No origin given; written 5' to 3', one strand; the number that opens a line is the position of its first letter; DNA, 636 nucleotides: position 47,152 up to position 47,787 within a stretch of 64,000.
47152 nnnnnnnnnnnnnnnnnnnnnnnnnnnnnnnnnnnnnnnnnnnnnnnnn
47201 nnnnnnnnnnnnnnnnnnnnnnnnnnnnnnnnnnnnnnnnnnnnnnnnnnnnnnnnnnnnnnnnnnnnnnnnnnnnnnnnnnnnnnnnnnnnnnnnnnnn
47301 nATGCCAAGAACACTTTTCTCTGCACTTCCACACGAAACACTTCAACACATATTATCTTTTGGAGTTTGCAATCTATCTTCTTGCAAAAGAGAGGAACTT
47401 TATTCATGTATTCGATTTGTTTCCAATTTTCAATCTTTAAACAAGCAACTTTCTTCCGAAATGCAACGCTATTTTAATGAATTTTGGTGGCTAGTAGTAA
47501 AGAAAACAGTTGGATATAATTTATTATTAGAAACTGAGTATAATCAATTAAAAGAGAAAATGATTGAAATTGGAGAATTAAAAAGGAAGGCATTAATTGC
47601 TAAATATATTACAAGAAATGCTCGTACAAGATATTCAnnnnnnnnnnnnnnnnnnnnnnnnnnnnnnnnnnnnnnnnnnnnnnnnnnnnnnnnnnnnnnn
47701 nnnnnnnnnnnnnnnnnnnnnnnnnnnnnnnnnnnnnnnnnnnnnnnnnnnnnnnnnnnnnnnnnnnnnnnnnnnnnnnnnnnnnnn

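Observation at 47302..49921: F-box-GTPase fusion next to a second F-box-like gene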

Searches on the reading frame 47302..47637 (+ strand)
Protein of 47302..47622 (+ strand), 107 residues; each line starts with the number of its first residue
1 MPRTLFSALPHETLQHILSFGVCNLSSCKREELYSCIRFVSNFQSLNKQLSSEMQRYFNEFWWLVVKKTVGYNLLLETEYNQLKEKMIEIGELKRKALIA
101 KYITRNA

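Call 10: search_protein_families(library=pfam, proteins=[window:47302-47622:+], max_evalue=10)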
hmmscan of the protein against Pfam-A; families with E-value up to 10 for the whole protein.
seq(107 aa): 2 families
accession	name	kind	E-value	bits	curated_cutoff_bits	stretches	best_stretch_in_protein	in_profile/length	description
PF16021.10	PDCD7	-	0.066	12.9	27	1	30-96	7-70/306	Programmed cell death protein 7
PF12937.12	F-box-like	-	0.07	13.3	24.3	1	6-20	1-15/47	F-box-like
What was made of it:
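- On F-box domain (Pfam PF00646 / PF12937), ORF1 N-terminus: PF12937 gives 13.3 bits against 24.3, E=0.07 (call 10).
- Checked: Pfam PF12937 gives E=0.07 and 13.3 bits against a cutoff of 24.3, covering profile positions 1-15 (call 10).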

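Call 14: search_solved_structures(query=A3, max_evalue=10, show_alignments=3)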
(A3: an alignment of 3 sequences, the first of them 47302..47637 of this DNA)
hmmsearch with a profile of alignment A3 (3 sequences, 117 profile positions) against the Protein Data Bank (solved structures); distinct sequences matched with E-value up to 10: 0.
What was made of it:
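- A PDB sequence-profile search found nothing (call 14).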

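Call 28: search_protein_representatives(alignment_id=A3)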
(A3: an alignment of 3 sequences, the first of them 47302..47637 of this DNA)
Query: 3 sequences, 117 profile positions. Proteins with E-value up to 0.001 (for the whole library): 16; up to 1e-10: 10; up to 1e-30: 3. The best 16 are listed.
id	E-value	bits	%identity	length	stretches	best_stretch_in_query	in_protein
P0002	1.1e-51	190.1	-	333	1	1-117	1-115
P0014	2.7e-40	153.4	-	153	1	3-116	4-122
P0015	3.1e-39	150.0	-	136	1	3-117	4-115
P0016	3.3e-20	88.6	-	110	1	56-116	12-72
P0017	3.2e-18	82.2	-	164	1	43-116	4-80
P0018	4.7e-18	81.7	-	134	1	4-113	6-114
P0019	5.8e-15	71.7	-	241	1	6-112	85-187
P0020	2.2e-14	69.8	-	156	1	7-115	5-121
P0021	8.0e-14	68.0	-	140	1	7-114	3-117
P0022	2.1e-11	60.3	-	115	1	10-109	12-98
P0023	3.7e-09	53.0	-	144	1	8-114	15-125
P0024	6.4e-08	49.0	-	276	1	19-89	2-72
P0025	6.8e-08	48.9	-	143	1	7-95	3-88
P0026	7.1e-07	45.6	-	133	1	9-110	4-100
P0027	1.6e-04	38.0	-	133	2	28-66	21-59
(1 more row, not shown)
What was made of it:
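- On Naegleria Ras subgroup with N-terminal extension (this family): The HMM finds paralogues at E=1e-51 to 1e-7 (call 28).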

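Call 35: list_cluster_members(proteins=[P0014, P0015, P0018, P0019, P0020, P0021, P0022, P0023, P0024, P0025])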
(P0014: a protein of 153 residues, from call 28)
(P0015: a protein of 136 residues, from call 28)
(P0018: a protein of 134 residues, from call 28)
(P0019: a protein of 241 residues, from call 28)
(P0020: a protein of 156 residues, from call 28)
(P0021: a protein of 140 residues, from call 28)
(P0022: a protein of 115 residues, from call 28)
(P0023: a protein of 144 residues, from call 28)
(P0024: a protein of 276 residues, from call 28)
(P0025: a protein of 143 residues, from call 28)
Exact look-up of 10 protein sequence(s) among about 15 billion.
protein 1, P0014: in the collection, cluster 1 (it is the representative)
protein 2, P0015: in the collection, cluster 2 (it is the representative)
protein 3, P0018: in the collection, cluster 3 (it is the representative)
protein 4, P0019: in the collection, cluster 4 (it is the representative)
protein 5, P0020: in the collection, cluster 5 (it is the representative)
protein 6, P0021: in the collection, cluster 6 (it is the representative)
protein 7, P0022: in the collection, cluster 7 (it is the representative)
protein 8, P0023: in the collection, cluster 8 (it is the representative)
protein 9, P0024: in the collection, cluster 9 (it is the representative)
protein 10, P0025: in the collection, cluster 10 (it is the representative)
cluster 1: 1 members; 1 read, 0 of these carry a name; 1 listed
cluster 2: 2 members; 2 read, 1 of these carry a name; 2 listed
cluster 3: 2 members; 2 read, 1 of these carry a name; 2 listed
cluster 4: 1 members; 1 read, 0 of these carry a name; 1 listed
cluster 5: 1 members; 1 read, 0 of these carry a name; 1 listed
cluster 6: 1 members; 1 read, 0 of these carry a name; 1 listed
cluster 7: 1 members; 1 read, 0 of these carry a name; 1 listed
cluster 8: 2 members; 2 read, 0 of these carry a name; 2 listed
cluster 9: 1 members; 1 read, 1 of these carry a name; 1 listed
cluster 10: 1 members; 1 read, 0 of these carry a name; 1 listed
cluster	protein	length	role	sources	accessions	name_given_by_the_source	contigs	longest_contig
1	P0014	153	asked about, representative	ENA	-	-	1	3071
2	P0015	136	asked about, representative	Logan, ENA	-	-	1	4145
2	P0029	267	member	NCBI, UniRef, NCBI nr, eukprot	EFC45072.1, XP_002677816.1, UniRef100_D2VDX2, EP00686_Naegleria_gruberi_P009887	ras family small GTPase [Naegleria gruberi] | Ras family small GTPase n=1 Tax=Naegleria gruberi TaxID=5762 RepID=D2VDX2_NAEGR | XP_002677816.1 ras family small GTPase [Naegleria gruberi strain NEG-M]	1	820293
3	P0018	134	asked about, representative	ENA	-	-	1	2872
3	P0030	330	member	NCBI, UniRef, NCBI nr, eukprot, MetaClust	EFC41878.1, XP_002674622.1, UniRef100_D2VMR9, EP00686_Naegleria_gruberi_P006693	ras family small GTPase [Naegleria gruberi] | Ras family small GTPase n=1 Tax=Naegleria gruberi TaxID=5762 RepID=D2VMR9_NAEGR | XP_002674622.1 ras family small GTPase [Naegleria gruberi strain NEG-M]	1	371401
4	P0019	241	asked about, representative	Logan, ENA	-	-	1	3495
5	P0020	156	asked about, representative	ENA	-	-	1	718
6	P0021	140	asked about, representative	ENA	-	-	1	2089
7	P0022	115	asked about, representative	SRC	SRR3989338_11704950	-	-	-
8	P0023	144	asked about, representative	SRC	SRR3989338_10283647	-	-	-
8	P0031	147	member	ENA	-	-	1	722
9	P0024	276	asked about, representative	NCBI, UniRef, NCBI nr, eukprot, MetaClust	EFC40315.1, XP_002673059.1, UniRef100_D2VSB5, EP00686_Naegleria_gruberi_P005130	predicted protein [Naegleria gruberi] | Predicted protein n=1 Tax=Naegleria gruberi TaxID=5762 RepID=D2VSB5_NAEGR | uncharacterized protein NAEGRDRAFT_71880 [Naegleria gruberi]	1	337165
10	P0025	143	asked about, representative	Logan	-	-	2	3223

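Call 45: predict_structure(alignment_id=A6)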
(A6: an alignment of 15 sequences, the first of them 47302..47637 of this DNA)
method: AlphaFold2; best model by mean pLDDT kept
length: 112 residues; sequences in the alignment: 15
mean_pLDDT: 89.9   pTM: 0.80
mean pLDDT of the five models: 89.9, 88.7, 87.7, 87.7, 86.5
residues with pLDDT >= 90: 72; 70-90: 34; 50-70: 6; < 50: 0
segments of 3 or more residues with pLDDT < 50: none
pLDDT, mean of each block of 10 residues (from residue 1): 68 88 86 93 90 93 94 95 97 96 91 76
secondary structure, 60 per line:
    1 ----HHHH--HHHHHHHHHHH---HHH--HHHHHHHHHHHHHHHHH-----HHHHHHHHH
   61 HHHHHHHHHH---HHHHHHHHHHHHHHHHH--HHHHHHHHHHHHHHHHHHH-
elements in order: H5-8 H11-21 H30-46 H52-70 H74-90 H93-111
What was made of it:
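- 47302..47637 (+): N-terminal extension of about 112 aa, a family-specific helical domain with predicted helices at aa 11-21, 30-46, 52-70, 74-90 and 93-111. AF2 gives pLDDT 89.9 and pTM 0.80 (call 45).
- On F-box domain (Pfam PF00646 / PF12937), ORF1 N-terminus: AF2 predicts a single 17-residue helix there (call 45).
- The N-terminal domain is predicted confidently as a compact helical domain (pLDDT 89.9, pTM 0.80; call 45).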

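Call 47: fold_search(model_id=the predicted structure, library=pdb)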
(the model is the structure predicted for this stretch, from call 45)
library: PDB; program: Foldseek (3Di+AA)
matches with E <= 10: 14; with E <= 0.001: 0
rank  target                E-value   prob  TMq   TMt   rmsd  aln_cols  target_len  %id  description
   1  3mmi_A                3.3e+00  0.06  0.24  0.11  14.2       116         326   14  Crystal structure of the globular tail of Myo4p (released 2010-05-12)
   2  8tsh_K                4.2e+00  0.06  0.20  0.10  14.8        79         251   22  S. thermodepolymerans KpsMT(E151Q)-KpsE in complex with ATP (released 2024-04-17)
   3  9b77_A                4.2e+00  0.06  0.22  0.09  18.8        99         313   17  Cryo-EM Structure of the Glycosyltransferase ArnC from Salmonella enterica in the Apo State Determined on Krios micros (released 2025-02-05)
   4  8ivq_A                4.2e+00  0.04  0.27  0.02  13.1       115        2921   20  Cryo-EM structure of mouse BIRC6, Global map (released 2024-01-24)
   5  8vxh_A                5.6e+00  0.06  0.22  0.09  17.1        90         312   14  Cryo-EM Structure of the Glycosyltransferase ArnC from Salmonella enterica in the Apo State Determined on Talos Arctic (released 2025-02-05)
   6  6nmg_B                6.0e+00  0.11  0.35  0.11   7.8        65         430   11  Crystal Structure of Rat Ric-8A G alpha binding domain (released 2019-06-26)
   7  5dwk_C                6.7e+00  0.04  0.21  0.22  12.9        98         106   14  Diacylglycerol Kinase solved by multi crystal multi orientation native SAD (released 2016-03-23)
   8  8tmb_A                7.5e+00  0.03  0.22  0.09  16.5       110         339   10  Cryo-EM structure of CorA in complex with conformation-specific synthetic antibody C12 and 20 mM MgCl2, State MG20-1 (released 2025-02-12)
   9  4j10_A                8.0e+00  0.03  0.20  0.25  15.5       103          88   20  The crystal structure of a secreted protein ESXB (SeMet-labeled) from Bacillus anthracis str. Sterne (released 2013-02-13)
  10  4j7k_A                9.0e+00  0.02  0.19  0.24  15.6       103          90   19  The crystal structure of a secreted protein EsxB (Mutant E54Q) from Bacillus anthracis str. Sterne (released 2013-03-06)
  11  4a64_D                9.0e+00  0.02  0.20  0.08  14.2       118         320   10  Crystal structure of the N-terminal domain of human Cul4B at 2.57A resolution (released 2012-02-29)
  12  1qrv_B                9.5e+00  0.06  0.20  0.30  10.2        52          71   17  CRYSTAL STRUCTURE OF THE COMPLEX OF HMG-D AND DNA (released 1999-12-18)
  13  7ung_YB               9.5e+00  0.04  0.32  0.18  10.5        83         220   13  48-nm repeat of the human respiratory doublet microtubule (released 2022-10-05)
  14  6zbf_D                9.5e+00  0.02  0.25  0.16  21.0       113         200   19  Merozoite surface protein 1 (MSP-1) from Plasmodium falciparum, alternative conformation 3 (released 2021-05-19)

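Call 53: search_protein_families(library=pfam, alignment_id=A6, max_evalue=10)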
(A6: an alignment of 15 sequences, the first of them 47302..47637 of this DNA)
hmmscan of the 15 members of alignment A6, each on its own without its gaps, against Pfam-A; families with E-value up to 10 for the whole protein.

A. member 1, window:47302-47637:+ (112 aa): 2 families
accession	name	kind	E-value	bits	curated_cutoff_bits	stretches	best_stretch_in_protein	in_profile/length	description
PF16021.10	PDCD7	-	0.042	13.5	27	1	30-97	7-71/306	Programmed cell death protein 7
PF12937.12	F-box-like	-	0.075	13.2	24.3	1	6-20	1-15/47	F-box-like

B. families by the number of members that match (of 15 scanned): 19 families
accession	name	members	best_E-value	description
PF12937.12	F-box-like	6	0.0002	F-box-like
PF09372.15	PRANC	2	0.0066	PRANC domain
PF21693.2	SWT1_3rd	2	0.0088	Transcriptional protein SWT1, C-terminal domain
PF00646.38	F-box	2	0.0093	F-box domain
PF23078.2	HTH_CHD6-9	1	0.0058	Chromodomain-helicase-DNA-binding protein 6-9, tri-helical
PF07840.17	FadR_C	1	0.0058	FadR C-terminal domain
PF20716.2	ATPTG10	1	0.011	ATPTG10-like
PF16021.10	PDCD7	1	0.042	Programmed cell death protein 7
PF17075.10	RRT14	1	0.053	Regular of rDNA transcription protein 14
PF01621.22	Fusion_gly_K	1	0.053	Cell fusion glycoprotein K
PF15966.10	F-box_4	1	0.054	F-box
PF18481.7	DUF5616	1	0.061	Domain of unknown function (DUF5616)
PF14526.11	Cass2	1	0.068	Integron-associated effector binding protein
PF05295.16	Luciferase_N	1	0.081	Luciferase/LBP N-terminal domain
PF25299.1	ZZ_ADA2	1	0.091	ADA2 ZZ-type zing finger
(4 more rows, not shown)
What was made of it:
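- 6 of 15 members independently have PF12937 as their top weak Pfam hit (best E=2e-4; call 53). Six of 15 members hit PF12937, and further members hit other F-box-type models (PF00646, PRANC, F-box_4, F-box-like_2) (call 53).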

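Call 54: search_protein_families(library=pfam, proteins=[P0025, P0026, P0020, P0021, P0030, P0019, P0022, P0023, P0014, P0029], max_evalue=1)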
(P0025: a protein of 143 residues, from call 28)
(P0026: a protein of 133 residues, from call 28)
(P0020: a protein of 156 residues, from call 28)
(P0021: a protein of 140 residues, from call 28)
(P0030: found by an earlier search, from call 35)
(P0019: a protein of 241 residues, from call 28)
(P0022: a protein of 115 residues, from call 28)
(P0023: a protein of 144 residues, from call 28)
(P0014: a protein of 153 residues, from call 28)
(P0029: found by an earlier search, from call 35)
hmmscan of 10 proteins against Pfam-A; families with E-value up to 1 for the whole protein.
P0025 (143 aa): 2 families
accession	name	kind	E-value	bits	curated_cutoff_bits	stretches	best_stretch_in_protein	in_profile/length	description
PF12937.12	F-box-like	-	0.00026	21.1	24.3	1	5-18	2-15/47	F-box-like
PF00646.38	F-box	-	0.012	16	20.5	1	4-18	1-15/43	F-box domain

P0026 (133 aa): 2 families
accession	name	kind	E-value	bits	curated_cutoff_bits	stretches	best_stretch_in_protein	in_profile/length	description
PF12937.12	F-box-like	-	0.03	14.5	24.3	1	4-20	2-17/47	F-box-like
PF05295.16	Luciferase_N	-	0.11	13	25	1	31-92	10-69/82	Luciferase/LBP N-terminal domain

P0020 (156 aa): 1 family
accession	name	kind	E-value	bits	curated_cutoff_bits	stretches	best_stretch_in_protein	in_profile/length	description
PF23078.2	HTH_CHD6-9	-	0.0093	16.2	27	1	53-86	57-89/105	Chromodomain-helicase-DNA-binding protein 6-9, tri-helical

P0021 (140 aa): 0 families

P0030 (330 aa): 10 families
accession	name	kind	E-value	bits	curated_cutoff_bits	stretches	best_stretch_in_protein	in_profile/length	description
PF00071.28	Ras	-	1.9e-33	115.8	21.6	1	126-291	1-158/162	Ras family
PF08477.19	Roc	-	9.6e-17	61.8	27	1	126-240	1-119/119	Ras of Complex, Roc, domain of DAPkinase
PF00009.33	GTP_EFTU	-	7.6e-09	35.9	26.5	1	167-290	64-183/188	Elongation factor Tu GTP binding domain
PF00025.27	Arf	-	2.4e-08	34.1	22.3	1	122-258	12-144/174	ADP-ribosylation factor family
PF01926.29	MMR_HSR1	-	0.0041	17.7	21.9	1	127-238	2-113/113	50S ribosome-binding GTPase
PF03193.22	RsgA_GTPase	-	0.0072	16.6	30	1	199-263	26-85/174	RsgA GTPase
PF12937.12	F-box-like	-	0.02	15.1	24.3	1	11-32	2-23/47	F-box-like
PF00646.38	F-box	-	0.081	13.3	20.5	1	10-30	1-21/43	F-box domain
PF01656.29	CbiA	-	0.23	11.9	25.4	1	96-253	53-99/125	CobQ/CobB/MinD/ParA nucleotide binding domain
PF09372.15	PRANC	-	0.35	11.7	25.8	1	7-32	69-94/97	PRANC domain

P0019 (241 aa): 6 families
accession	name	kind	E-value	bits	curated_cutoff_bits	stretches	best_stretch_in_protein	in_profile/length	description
PF13173.12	AAA_14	-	0.0091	16.4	27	1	201-235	5-38/129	AAA domain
PF08477.19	Roc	-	0.014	16.1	27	1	201-231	2-32/119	Ras of Complex, Roc, domain of DAPkinase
PF01637.24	ATPase_2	-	0.018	15.3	33.2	1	201-238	23-60/225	ATPase domain predominantly from Archaea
PF04317.18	DUF463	-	0.022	14.1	25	1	199-223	1-25/443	YcjX-like family, DUF463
PF18481.7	DUF5616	-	0.18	12.5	27.6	0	81-129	54-102/140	Domain of unknown function (DUF5616)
PF03205.20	MobB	-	0.21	11.9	26.6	1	202-238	3-36/133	Molybdopterin guanine dinucleotide synthesis protein B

P0022 (115 aa): 2 families
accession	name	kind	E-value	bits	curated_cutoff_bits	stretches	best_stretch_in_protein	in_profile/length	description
PF15966.10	F-box_4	-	0.06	13.7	32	1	11-40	6-33/116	F-box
PF25642.1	DUF7944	-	0.14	13.2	27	0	20-55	28-63/82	Domain of unknown function (DUF7944)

P0023 (144 aa): 1 family
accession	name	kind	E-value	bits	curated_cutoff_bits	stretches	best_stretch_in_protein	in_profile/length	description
PF09372.15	PRANC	-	0.22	12.3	25.8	1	9-34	68-91/97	PRANC domain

P0014 (153 aa): 0 families

P0029 (267 aa): 9 families
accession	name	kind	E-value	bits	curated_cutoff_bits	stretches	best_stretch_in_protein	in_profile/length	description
PF00071.28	Ras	-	2.4e-33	115.5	21.6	1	126-248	1-121/162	Ras family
PF08477.19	Roc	-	1e-15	58.4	27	1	126-242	1-119/119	Ras of Complex, Roc, domain of DAPkinase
PF00025.27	Arf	-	2.9e-07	30.6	22.3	1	122-255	12-139/174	ADP-ribosylation factor family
PF00009.33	GTP_EFTU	-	7e-07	29.5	26.5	1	163-255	60-146/188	Elongation factor Tu GTP binding domain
PF01926.29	MMR_HSR1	-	2.8e-06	27.9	21.9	1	126-240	1-113/113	50S ribosome-binding GTPase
PF03193.22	RsgA_GTPase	-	0.0005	20.4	30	1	126-146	108-128/174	RsgA GTPase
PF03029.23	ATP_bind_1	-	0.0023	18.2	27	1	176-253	95-177/240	Conserved hypothetical ATP binding protein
PF00503.26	G-alpha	-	0.0025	17.5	48.8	0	224-248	243-267/333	G-protein alpha subunit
PF13191.12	AAA_16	-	0.062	14.2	32.6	1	125-251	25-151/167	AAA ATPase domain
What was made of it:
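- On F-box domain (Pfam PF00646 / PF12937), ORF1 N-terminus: The best family member reaches 21.1 bits (call 54). No Pfam match extends beyond profile position 23 (call 54).
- All F-box matches stop after helix 1, at profile positions 1-15 to 1-23 (calls 10, 54). No member reaches a Pfam gathering score; the best is 21.1 bits against 24.3 (call 54).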

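Call 57: find_encoding_contigs(protein=P0014, flank=5000, max_places=2)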
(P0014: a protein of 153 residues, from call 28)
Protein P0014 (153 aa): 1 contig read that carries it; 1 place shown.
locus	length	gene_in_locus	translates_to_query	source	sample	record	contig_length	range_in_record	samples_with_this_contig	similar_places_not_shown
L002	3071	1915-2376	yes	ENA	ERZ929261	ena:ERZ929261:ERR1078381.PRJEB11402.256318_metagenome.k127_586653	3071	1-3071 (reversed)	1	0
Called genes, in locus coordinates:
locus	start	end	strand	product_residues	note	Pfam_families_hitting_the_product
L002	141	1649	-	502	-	PF02537:CRCB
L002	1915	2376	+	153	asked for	-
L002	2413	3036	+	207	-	PF00071:Ras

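Call 69: find_encoding_contigs(protein=P0015, flank=5000, max_places=2)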
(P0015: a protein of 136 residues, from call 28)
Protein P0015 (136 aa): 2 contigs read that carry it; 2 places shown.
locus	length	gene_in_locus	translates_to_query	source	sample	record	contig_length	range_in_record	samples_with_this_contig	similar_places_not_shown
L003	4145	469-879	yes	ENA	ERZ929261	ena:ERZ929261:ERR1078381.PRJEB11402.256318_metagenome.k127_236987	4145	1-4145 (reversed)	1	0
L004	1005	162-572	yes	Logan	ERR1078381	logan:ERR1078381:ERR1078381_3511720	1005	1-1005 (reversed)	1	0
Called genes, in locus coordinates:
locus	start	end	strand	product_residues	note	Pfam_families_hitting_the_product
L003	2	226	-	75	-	?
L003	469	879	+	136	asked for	-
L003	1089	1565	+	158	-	PF00009:GTP_EFTU (weak), PF00071:Ras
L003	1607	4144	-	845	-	?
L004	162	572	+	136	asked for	-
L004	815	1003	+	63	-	?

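Call 70: find_encoding_contigs(protein=P0019, flank=5000, max_places=2)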
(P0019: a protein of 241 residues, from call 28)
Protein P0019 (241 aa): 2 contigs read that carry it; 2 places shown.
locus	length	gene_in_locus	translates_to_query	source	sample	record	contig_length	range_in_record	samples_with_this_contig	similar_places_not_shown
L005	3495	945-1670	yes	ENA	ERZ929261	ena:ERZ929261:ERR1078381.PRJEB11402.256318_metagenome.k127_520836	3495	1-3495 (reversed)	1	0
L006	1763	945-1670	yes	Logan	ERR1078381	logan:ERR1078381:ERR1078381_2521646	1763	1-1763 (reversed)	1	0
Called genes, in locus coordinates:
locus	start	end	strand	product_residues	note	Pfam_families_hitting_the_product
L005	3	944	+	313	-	?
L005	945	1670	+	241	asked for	-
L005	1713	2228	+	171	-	PF00071:Ras (weak)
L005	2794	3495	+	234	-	?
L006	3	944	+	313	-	?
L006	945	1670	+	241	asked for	-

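Call 84: fold_search(model_id=the predicted structure, library=viral)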
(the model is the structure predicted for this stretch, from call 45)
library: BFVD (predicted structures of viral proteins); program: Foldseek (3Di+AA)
matches with E <= 10: 53; with E <= 0.001: 0
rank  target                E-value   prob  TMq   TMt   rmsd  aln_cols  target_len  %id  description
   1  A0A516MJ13            1.9e+00  0.16  0.37  0.12  13.0       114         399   12  (no name in the UniProt tables at hand)
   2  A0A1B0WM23            1.9e+00  0.13  0.31  0.10  10.8       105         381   18  Uncharacterized protein [Flavobacterium phage Fpv3]
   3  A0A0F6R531            2.3e+00  0.06  0.24  0.20  16.1       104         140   13  Uncharacterized protein [Sinorhizobium phage phiM9]
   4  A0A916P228            2.6e+00  0.08  0.26  0.10  14.9        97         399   18  Uncharacterized protein [Mythimna separata entomopoxvirus 'L']
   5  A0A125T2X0            2.9e+00  0.06  0.24  0.23  20.0       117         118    9  (no name in the UniProt tables at hand)
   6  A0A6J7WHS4            3.5e+00  0.04  0.20  0.20  13.1       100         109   11  Uncharacterized protein [uncultured Caudovirales phage]
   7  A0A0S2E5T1            3.9e+00  0.04  0.25  0.18  16.0       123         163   17  Uncharacterized protein [White spot syndrome virus]
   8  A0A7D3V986            4.1e+00  0.08  0.31  0.16   9.7        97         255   22  Uncharacterized protein [Fadolivirus FV1/VV64]
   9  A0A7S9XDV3            4.1e+00  0.07  0.32  0.10  14.3       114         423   16  Uncharacterized protein [Virus NIOZ-UU157]
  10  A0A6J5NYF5            4.7e+00  0.06  0.30  0.39  12.1        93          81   16  Uncharacterized protein [uncultured Caudovirales phage]
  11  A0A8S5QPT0            4.7e+00  0.05  0.20  0.13  14.0        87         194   13  Intron-binding protein aquarius N-terminus (Fragment) [Siphoviridae sp. ctB9E3]
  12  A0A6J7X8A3            4.7e+00  0.04  0.23  0.18  16.8       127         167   15  Uncharacterized protein [uncultured Caudovirales phage]
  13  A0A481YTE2            4.9e+00  0.08  0.29  0.17  10.8        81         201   14  Uncharacterized protein [Marseillevirus LCMAC101]
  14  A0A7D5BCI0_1          6.2e+00  0.08  0.30  0.03   9.2        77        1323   12  (no name in the UniProt tables at hand)
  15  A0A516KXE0            6.2e+00  0.06  0.34  0.11  14.5       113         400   16  (no name in the UniProt tables at hand)
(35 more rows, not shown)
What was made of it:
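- Tried and rejected: The BFVD search gave nothing (call 84).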
